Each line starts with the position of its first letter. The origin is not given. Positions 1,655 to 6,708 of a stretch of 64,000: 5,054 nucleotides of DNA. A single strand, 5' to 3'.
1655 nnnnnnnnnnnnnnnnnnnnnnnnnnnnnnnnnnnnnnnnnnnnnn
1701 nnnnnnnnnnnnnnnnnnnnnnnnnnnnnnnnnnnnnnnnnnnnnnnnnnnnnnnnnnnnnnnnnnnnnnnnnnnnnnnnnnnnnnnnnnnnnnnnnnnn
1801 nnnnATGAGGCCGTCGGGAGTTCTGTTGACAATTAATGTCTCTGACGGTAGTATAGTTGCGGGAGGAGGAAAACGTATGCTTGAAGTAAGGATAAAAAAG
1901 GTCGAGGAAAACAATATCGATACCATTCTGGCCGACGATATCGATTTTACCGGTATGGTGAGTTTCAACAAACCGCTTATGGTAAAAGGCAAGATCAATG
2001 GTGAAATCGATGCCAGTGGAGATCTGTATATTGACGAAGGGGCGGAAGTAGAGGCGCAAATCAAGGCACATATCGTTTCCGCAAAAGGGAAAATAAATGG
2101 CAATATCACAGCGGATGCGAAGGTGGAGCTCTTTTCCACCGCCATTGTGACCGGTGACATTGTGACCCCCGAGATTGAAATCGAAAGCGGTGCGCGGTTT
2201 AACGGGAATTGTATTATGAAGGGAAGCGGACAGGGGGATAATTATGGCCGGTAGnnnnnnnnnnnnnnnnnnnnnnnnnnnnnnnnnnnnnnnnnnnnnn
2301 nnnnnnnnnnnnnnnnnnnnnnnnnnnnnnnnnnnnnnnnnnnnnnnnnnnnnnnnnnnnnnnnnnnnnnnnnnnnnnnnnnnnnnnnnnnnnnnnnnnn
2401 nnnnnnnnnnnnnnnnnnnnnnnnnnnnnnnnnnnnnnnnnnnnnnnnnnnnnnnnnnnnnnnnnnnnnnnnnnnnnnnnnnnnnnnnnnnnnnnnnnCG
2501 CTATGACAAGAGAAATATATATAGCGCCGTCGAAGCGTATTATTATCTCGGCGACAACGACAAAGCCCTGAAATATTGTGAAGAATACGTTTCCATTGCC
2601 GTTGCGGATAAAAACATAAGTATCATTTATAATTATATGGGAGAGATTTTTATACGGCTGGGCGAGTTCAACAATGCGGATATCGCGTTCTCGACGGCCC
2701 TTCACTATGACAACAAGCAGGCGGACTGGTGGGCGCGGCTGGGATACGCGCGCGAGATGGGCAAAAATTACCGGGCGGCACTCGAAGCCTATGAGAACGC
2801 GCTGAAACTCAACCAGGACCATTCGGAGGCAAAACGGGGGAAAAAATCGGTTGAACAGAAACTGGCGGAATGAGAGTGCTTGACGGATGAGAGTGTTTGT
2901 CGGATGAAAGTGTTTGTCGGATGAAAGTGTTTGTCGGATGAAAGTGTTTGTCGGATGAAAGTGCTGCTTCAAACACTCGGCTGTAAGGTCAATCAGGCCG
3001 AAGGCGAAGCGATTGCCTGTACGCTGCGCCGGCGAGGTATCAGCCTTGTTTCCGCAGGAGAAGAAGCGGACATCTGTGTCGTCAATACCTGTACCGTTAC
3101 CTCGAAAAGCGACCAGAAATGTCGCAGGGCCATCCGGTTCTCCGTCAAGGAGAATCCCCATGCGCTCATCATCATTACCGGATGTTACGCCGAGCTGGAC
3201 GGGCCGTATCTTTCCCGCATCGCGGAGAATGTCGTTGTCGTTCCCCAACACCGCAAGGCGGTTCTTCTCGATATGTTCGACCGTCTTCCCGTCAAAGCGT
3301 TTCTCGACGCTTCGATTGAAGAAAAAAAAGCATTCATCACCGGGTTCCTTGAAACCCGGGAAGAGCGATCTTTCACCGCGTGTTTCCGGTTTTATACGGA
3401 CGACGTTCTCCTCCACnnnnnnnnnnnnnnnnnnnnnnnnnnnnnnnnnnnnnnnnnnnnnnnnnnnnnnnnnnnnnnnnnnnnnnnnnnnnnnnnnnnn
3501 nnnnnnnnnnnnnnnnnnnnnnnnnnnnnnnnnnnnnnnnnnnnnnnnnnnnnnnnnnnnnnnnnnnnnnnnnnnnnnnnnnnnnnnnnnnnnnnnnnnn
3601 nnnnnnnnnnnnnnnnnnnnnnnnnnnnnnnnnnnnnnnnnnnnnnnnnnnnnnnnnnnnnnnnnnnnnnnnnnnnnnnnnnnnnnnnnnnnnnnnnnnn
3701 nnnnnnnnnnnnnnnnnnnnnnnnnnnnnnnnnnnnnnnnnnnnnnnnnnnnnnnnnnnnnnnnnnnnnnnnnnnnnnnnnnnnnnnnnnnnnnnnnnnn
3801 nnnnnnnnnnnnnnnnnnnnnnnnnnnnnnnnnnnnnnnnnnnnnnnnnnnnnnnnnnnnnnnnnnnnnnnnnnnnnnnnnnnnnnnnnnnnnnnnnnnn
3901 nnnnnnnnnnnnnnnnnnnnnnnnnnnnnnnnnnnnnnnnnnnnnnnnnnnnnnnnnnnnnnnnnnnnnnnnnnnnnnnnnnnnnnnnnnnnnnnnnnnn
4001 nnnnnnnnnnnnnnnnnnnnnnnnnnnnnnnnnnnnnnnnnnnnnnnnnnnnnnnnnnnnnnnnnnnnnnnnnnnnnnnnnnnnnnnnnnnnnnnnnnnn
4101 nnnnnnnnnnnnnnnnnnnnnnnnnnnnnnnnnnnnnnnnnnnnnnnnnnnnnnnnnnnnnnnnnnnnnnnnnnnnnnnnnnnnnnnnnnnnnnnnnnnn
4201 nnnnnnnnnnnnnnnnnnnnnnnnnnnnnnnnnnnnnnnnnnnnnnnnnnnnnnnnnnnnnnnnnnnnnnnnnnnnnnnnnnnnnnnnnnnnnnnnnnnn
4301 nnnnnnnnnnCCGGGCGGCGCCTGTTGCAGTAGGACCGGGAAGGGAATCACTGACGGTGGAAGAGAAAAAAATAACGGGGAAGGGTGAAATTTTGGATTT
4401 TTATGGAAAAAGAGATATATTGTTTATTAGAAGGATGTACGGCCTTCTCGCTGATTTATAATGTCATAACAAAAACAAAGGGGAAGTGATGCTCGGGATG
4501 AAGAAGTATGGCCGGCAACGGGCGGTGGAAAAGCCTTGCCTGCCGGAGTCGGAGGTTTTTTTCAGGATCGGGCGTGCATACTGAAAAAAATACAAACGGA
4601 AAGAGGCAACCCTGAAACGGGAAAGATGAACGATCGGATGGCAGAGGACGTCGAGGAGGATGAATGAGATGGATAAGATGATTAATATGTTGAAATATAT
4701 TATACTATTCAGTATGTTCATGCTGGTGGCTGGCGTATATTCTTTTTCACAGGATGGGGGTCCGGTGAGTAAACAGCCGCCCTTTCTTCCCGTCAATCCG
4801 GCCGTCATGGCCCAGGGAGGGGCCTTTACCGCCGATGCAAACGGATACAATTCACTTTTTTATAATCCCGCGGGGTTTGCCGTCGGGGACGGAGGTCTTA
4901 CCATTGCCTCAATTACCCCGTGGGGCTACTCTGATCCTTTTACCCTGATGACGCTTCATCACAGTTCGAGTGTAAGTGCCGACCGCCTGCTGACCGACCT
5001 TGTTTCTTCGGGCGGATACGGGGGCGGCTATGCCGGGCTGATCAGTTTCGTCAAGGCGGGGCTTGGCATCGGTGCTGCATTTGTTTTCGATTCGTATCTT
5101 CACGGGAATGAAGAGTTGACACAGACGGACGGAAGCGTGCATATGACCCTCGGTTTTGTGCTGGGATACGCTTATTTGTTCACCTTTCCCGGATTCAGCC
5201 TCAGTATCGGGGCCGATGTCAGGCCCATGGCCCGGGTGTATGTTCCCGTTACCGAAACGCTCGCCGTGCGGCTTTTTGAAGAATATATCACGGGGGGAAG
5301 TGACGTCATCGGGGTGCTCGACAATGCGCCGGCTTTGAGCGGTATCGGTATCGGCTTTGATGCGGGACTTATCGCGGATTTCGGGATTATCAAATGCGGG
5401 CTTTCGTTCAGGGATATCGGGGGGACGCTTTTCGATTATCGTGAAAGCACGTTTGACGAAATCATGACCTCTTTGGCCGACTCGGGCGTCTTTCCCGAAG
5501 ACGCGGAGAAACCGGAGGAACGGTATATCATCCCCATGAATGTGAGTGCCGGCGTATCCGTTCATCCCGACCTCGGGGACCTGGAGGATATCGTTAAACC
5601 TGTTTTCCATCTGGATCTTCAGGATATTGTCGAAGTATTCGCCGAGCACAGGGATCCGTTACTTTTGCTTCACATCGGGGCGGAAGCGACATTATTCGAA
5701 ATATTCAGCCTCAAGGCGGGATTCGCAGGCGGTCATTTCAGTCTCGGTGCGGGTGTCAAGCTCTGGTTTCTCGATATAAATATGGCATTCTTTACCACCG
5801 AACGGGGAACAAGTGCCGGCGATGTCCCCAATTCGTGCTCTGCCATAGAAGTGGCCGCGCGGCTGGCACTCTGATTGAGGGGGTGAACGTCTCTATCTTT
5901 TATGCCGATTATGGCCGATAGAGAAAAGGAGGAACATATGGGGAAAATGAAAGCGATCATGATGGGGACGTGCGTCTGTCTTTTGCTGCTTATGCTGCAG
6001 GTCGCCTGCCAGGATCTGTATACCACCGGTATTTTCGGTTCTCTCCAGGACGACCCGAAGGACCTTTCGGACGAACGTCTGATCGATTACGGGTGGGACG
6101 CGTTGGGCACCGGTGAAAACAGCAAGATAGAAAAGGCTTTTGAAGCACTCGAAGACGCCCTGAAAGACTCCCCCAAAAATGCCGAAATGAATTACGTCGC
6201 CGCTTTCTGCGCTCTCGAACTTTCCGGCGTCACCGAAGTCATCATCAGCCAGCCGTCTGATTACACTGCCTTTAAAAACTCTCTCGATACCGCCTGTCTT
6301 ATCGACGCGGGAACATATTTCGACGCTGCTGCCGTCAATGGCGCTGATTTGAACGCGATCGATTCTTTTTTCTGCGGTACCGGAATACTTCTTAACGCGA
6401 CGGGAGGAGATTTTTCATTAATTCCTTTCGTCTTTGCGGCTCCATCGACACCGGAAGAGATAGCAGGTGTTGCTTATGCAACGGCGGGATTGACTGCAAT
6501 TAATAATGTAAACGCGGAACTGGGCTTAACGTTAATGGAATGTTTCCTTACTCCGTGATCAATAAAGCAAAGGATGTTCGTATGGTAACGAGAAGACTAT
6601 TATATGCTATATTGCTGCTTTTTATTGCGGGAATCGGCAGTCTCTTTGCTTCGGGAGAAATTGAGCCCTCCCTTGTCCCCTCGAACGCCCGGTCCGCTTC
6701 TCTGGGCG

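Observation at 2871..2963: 17-bp tandem repeat (~5.4 copies) spanning the stop of the TPR gene and the start codon of mtaB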

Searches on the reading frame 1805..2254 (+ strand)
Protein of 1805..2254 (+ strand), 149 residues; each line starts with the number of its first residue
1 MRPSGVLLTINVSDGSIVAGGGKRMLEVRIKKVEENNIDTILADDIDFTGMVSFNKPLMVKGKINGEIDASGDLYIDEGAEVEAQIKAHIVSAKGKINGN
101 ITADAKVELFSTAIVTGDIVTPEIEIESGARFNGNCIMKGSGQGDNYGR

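Call 19: search_protein_families(library=pfam, proteins=[window:1805-2251:+], max_evalue=0.01)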
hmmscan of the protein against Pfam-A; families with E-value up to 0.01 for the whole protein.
window:1805-2251:+ (149 aa): 1 family
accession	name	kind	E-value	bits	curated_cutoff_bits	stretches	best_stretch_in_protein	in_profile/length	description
PF04519.19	Bactofilin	-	1.1e-27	96.6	27.9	1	40-136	1-97/98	Polymer-forming cytoskeletal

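Call 50: find_encoding_contigs(protein=window:1805-2254:+, flank=3000, max_places=10)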
Protein window:1805-2254:+ (149 aa): 1 contig read that carries it; 1 place shown.
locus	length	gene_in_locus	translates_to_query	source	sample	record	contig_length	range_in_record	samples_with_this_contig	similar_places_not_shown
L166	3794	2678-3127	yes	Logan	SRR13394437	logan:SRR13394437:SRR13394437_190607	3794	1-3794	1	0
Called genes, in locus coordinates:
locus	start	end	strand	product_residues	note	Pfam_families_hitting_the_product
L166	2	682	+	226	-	?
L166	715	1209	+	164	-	PF04892:VanZ-LLP1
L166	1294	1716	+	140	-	PF00581:Rhodanese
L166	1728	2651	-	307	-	PF00226:DnaJ (weak)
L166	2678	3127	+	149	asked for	PF04519:Bactofilin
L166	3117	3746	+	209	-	PF13432:TPR_16 (faint), PF23914:TPR_CcmH_CycH (faint), PF07719:TPR_2 (faint), PF13174:TPR_6 (faint), PF13181:TPR_8 (faint), PF13374:TPR_10 (faint), PF13424:TPR_12 (faint), PF00515:TPR_1 (weak), +2 more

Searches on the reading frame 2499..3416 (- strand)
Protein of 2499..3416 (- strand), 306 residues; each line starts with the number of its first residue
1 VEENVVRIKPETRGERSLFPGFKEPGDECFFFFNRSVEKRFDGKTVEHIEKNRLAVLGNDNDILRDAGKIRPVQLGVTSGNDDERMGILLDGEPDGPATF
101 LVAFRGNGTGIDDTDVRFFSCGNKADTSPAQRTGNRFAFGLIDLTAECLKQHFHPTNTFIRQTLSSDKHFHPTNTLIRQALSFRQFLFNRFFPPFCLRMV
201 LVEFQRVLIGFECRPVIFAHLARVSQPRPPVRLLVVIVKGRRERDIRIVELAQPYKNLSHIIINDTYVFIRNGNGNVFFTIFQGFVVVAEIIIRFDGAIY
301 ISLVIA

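Call 48: search_protein_families(library=pfam, proteins=[window:2499-3416:-], max_evalue=1)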
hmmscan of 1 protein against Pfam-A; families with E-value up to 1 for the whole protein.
window:2499-3416:- (306 aa): 0 families

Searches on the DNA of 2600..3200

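Call 21: search_rna_families(source=window, start=2600, end=3200, threshold=evalue, max_evalue=1)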
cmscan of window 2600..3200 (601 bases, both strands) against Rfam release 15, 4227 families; matches with E-value up to 1: 2.
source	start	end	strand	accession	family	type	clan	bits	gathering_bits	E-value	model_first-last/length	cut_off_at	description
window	3134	3181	-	RF00613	SNORD94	Gene; snRNA; snoRNA; CD-box;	-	20.8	60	0.016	1-137/137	no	Small nucleolar RNA SNORD94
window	2929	2974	+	RF00186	SNORD101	Gene; snRNA; snoRNA; CD-box;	CL00074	19.6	47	0.41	1-73/73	no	Small nucleolar RNA SNORD101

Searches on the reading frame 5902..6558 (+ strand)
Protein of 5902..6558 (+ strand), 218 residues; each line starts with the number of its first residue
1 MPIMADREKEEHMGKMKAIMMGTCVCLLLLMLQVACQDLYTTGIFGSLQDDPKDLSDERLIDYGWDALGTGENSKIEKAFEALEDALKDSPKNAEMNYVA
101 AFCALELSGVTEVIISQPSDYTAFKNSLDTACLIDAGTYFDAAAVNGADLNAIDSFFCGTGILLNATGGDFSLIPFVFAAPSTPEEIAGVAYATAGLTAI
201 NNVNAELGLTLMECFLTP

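Call 51: find_encoding_contigs(protein=window:5902-6558:+, flank=5000, max_places=10)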
Protein window:5902-6558:+ (218 aa): 1 contig read that carries it; 1 place shown.
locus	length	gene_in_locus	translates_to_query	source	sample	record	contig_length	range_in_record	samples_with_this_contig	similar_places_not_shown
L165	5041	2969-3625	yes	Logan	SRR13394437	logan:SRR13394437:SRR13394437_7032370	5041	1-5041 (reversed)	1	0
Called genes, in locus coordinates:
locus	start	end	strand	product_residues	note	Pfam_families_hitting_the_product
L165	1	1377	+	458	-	?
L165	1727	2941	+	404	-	-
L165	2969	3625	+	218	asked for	-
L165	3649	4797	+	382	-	-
